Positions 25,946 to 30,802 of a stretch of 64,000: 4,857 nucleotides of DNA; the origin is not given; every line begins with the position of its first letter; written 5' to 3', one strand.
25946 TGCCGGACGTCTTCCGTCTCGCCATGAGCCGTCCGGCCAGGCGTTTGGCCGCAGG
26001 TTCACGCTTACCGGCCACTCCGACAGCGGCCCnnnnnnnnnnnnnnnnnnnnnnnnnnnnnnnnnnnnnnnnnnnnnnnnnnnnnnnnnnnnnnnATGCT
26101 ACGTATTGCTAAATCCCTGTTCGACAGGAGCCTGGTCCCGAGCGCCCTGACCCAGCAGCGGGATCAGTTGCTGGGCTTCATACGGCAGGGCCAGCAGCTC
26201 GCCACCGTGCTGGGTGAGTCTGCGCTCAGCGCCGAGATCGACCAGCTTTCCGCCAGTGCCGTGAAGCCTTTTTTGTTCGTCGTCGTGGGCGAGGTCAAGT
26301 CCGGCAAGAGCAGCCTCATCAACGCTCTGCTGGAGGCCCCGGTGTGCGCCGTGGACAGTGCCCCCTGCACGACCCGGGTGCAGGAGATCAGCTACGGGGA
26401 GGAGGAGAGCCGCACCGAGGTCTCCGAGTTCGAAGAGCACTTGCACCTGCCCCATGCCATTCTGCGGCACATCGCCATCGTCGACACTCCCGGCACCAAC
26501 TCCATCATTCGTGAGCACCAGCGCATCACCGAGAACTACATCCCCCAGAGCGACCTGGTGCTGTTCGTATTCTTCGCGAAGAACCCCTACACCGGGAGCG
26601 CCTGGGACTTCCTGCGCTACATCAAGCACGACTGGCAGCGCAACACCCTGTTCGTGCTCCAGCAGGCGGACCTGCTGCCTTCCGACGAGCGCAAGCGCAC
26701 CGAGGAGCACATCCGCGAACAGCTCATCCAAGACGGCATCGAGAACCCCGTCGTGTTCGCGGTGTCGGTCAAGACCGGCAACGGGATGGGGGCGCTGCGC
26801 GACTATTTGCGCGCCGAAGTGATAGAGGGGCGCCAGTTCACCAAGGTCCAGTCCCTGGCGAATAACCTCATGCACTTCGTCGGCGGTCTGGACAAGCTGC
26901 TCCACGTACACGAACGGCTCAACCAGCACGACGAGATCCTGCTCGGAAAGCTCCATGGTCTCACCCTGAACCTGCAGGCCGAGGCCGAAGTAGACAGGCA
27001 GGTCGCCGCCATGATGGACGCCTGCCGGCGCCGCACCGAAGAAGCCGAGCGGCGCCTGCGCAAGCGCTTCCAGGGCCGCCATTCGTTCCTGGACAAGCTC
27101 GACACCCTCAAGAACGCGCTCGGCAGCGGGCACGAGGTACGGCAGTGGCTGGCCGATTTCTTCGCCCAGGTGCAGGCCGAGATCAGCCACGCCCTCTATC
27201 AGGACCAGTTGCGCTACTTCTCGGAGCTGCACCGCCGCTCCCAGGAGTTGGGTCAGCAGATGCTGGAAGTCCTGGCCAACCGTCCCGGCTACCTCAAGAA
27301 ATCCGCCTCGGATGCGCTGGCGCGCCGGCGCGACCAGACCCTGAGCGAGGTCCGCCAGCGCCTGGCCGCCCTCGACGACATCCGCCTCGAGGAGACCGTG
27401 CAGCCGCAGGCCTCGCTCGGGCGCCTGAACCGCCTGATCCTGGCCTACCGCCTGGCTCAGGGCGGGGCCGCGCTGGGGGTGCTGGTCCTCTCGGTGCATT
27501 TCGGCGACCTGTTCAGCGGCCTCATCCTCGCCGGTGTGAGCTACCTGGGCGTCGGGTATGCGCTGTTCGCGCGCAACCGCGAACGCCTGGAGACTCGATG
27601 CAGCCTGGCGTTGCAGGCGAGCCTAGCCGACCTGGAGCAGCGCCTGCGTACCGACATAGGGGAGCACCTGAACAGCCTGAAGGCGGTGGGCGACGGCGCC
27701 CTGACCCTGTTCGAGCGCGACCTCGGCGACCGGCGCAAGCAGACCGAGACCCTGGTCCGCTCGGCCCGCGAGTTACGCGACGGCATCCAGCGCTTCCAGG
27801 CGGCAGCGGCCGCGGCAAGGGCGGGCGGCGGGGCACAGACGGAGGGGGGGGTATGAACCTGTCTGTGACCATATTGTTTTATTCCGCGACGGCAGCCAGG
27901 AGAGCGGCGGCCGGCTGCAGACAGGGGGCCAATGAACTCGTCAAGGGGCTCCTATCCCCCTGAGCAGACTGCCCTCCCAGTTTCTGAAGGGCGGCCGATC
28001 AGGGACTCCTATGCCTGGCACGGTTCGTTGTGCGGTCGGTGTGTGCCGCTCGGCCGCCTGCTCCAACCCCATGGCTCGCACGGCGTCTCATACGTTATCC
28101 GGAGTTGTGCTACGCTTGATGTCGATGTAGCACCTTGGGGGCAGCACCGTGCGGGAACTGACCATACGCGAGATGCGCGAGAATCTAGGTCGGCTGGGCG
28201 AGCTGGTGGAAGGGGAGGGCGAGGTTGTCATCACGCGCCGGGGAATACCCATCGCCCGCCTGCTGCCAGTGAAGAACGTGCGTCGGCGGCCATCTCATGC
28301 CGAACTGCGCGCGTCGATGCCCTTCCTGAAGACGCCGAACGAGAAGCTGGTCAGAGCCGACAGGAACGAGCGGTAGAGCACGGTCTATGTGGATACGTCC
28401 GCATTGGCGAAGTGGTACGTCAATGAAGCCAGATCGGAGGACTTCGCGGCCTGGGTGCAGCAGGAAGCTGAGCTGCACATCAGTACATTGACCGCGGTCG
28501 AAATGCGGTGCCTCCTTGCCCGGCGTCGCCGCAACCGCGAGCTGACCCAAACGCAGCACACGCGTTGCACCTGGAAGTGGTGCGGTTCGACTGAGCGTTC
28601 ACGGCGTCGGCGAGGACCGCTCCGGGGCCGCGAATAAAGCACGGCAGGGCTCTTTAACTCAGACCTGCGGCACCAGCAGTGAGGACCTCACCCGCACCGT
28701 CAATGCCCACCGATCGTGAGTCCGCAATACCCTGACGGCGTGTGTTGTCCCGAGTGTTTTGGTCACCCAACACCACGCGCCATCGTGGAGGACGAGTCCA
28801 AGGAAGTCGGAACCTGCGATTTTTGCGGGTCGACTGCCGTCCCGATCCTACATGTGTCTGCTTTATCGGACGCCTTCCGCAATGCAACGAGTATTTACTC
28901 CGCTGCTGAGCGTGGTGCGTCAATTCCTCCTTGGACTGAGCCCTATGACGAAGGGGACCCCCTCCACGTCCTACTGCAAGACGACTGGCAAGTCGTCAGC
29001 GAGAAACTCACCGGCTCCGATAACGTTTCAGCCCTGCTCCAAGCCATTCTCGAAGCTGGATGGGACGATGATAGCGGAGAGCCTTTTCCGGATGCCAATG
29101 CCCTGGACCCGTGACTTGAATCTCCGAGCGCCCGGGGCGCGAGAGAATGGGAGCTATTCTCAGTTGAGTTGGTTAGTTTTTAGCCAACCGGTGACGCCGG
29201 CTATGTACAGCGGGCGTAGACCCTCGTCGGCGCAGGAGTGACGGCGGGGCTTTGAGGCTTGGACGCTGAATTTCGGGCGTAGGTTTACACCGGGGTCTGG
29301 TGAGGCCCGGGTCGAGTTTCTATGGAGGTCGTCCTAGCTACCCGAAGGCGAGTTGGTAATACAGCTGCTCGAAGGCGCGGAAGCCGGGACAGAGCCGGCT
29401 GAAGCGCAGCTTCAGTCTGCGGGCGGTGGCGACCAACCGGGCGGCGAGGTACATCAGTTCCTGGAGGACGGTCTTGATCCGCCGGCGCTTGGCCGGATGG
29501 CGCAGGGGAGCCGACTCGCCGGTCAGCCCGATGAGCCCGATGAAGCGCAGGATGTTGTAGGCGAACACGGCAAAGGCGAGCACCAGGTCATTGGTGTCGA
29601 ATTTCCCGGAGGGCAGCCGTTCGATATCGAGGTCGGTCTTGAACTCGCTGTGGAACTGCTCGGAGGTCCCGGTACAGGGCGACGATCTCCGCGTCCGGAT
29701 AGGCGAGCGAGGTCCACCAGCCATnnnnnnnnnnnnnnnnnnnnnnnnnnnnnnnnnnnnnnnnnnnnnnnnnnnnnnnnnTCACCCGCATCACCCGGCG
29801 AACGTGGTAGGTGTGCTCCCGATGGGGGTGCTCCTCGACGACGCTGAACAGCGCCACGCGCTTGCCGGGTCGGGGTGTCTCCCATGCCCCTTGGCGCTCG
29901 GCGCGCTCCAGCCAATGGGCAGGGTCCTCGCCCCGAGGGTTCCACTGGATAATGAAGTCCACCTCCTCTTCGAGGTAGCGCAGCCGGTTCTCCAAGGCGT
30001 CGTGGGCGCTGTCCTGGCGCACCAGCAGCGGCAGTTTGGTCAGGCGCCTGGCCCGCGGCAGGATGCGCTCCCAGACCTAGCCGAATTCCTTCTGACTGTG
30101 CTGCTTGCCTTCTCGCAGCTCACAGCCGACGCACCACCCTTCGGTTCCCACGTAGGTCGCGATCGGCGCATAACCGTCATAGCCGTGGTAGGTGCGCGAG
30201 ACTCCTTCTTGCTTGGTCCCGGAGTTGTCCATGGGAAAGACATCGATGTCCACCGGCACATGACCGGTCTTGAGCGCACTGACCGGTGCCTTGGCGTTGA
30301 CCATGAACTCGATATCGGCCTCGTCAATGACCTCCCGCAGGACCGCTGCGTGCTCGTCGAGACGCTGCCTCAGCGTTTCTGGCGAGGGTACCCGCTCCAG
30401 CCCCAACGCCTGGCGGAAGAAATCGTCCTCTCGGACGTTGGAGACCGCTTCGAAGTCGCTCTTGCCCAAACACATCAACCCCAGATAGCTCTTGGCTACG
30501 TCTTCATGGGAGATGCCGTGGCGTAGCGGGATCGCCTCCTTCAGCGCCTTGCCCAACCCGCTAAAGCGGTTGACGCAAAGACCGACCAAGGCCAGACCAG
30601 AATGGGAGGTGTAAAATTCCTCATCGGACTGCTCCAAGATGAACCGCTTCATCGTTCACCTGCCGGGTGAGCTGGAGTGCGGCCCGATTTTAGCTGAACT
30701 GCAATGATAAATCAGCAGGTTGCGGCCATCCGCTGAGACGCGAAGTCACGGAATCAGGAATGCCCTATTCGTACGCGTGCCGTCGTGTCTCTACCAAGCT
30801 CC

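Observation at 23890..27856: Tandem bacterial dynamin-like GTPase pair with a ~440-bp gene-conversion tract homogenising the G domains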

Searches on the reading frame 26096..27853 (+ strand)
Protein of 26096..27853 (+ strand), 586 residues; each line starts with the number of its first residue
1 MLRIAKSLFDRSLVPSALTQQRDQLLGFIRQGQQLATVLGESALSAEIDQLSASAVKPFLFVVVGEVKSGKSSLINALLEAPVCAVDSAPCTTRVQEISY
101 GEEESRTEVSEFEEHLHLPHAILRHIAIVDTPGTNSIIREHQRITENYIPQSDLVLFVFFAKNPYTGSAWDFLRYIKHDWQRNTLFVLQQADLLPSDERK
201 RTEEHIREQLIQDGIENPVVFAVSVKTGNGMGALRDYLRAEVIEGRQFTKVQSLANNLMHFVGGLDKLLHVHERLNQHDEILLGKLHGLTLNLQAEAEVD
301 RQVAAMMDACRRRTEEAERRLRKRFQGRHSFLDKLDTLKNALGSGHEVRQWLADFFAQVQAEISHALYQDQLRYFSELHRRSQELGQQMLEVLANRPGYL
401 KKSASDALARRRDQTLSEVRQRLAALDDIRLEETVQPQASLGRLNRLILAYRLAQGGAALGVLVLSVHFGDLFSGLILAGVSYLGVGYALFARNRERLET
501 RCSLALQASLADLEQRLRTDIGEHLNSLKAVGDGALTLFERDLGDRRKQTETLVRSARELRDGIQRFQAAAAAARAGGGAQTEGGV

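Call 6: search_protein_families(library=pfam, proteins=[window:26096-27853:+], max_evalue=0.01)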
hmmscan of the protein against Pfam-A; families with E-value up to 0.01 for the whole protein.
window:26096-27853:+ (586 aa): 7 families
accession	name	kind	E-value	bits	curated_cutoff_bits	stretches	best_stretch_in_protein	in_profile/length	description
PF00350.29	Dynamin_N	-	3.3e-23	83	27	2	62-114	2-57/168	Dynamin family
PF01926.29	MMR_HSR1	-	5.2e-11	43.1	21.9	1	62-188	3-111/113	50S ribosome-binding GTPase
PF00009.33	GTP_EFTU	-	3.6e-07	30.4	26.5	1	61-238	6-182/188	Elongation factor Tu GTP binding domain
PF03193.22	RsgA_GTPase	-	1.3e-05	25.5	30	0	45-136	94-170/174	RsgA GTPase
PF00735.24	Septin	-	7.3e-05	22.6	26.2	0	59-134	5-72/280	Septin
PF18845.6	baeRF_family3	-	0.007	17.2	31.5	1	247-341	71-163/168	Bacterial archaeo-eukaryotic release factor family 3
PF04286.17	DUF445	-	0.0099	16.2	33.8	0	302-424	199-316/368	Protein of unknown function (DUF445)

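Call 7: search_protein_families(library=ncbifam, proteins=[window:26096-27853:+], max_evalue=0.01)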
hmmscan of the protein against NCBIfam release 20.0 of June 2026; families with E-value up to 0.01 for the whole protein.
window:26096-27853:+ (586 aa): 20 families
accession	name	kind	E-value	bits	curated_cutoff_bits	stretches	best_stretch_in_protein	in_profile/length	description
NF052648.1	DynmDynABac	equivalog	3.2e-12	45.1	1600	1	109-227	753-875/1187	dynamin GTPase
NF000908.1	PRK00089.1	equivalog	2.7e-10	40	237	2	126-256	53-181/291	GTPase Era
TIGR03594.1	GTPase_EngA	equivalog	4.4e-10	39.2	306.7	2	51-94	168-211/432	ribosome biogenesis GTPase Der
TIGR03596.1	GTPase_YlqF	equivalog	1.2e-08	34.6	208.2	1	56-97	116-157/276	ribosome biogenesis GTPase YlqF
TIGR00231.1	small_GTP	domain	2e-07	30.9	42.5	1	62-238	7-162/164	GTP-binding protein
TIGR00450.1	mnmE_trmE_thdF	equivalog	8.1e-07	28.5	252.6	1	56-201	207-336/446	tRNA uridine-5-carboxymethylaminomethyl(34) synthesis GTPase MnmE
NF041922.1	DLP_LeoA_gen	subfamily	1.1e-06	27.9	325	1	22-192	13-173/532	LeoA/HP0731 family dynamin-like GTPase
NF003661.0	PRK05291.1-3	equivalog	1.3e-06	28.1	380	1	59-94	217-252/448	tRNA uridine-5-carboxymethylaminomethyl(34) synthesis GTPase MnmE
NF049994.1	slr1306_fam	domain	2.3e-06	26.5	490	1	126-224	140-235/470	slr1306 family protein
TIGR03598.1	GTPase_YsxC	equivalog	1e-05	25.3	124.45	0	135-238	81-185/186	ribosome biogenesis GTP-binding protein YihA/YsxC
TIGR00475.1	selB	equivalog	2.1e-05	23.5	242.25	1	124-239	50-162/581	selenocysteine-specific translation elongation factor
TIGR03597.1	GTPase_YqeH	equivalog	3.4e-05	23.2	297.4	0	181-240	91-151/361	ribosome biogenesis GTPase YqeH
TIGR03918.1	GTP_HydF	equivalog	7.3e-05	21.8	325.55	0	62-93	11-42/392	[FeFe] hydrogenase H-cluster maturation GTPase HydF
TIGR00436.1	era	equivalog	0.0021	17.5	116.25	0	63-95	5-37/270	GTPase Era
NF009379.0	PRK12740.1-3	equivalog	0.0023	16.6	513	1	60-163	10-108/674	elongation factor G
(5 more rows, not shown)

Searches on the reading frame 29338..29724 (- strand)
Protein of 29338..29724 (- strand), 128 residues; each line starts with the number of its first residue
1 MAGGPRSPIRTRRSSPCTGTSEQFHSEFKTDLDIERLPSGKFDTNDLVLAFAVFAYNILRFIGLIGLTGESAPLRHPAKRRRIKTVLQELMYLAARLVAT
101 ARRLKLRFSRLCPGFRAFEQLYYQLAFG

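Call 72: search_protein_families(library=ncbifam, proteins=[window:29338-29724:-], max_evalue=0.01)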
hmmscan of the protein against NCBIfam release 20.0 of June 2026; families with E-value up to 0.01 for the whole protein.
window:29338-29724:- (128 aa): 1 family
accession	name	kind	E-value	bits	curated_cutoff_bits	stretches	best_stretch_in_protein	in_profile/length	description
NF033539.1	transpos_IS1380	equivalog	2.1e-29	102.4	180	1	19-111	332-418/419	IS1380 family transposase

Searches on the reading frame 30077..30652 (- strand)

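Call 43: search_protein_families(library=pfam, proteins=[window:30077-30652:-], max_evalue=0.001)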
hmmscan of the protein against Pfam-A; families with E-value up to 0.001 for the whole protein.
window:30077-30652:- (191 aa): 1 family
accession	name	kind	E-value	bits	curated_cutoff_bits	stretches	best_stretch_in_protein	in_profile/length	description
PF13701.12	DDE_Tnp_1_4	-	1.7e-09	36.9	34.7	1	15-189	19-197/435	Transposase DDE domain group 1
